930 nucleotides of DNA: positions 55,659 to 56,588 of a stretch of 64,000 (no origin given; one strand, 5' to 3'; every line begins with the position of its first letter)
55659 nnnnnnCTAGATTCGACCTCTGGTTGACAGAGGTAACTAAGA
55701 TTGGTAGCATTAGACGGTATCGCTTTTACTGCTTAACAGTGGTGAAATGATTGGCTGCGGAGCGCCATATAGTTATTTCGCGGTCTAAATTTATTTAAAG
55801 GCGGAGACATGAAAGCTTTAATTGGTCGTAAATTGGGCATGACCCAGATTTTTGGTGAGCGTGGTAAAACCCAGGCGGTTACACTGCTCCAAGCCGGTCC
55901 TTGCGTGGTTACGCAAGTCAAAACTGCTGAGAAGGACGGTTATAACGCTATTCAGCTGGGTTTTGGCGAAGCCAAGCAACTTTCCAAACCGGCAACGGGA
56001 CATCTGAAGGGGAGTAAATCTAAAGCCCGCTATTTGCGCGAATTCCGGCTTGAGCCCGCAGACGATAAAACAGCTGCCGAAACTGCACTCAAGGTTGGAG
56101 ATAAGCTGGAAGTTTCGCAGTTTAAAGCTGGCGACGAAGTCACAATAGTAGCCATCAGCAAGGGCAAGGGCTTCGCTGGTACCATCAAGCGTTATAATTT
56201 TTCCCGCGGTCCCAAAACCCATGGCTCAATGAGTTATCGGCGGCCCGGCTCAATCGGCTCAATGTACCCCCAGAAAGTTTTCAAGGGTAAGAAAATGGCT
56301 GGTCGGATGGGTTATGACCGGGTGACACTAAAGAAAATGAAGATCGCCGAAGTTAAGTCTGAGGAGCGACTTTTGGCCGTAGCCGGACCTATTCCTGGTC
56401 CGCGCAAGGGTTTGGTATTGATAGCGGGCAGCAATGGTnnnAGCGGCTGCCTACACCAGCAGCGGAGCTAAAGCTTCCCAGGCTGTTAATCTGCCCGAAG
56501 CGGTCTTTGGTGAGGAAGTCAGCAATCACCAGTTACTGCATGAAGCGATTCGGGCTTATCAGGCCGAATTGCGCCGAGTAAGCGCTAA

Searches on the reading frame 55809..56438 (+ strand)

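Call 55: search_protein_families(library=pfam, proteins=[window:55809-56438:+], max_evalue=0.001)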
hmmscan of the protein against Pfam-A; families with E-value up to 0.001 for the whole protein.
window:55809-56438:+ (210 aa): 1 family
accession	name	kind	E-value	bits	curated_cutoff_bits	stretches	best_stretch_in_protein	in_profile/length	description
PF00297.29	Ribosomal_L3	-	8.3e-15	55.1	22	1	66-184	171-290/369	Ribosomal protein L3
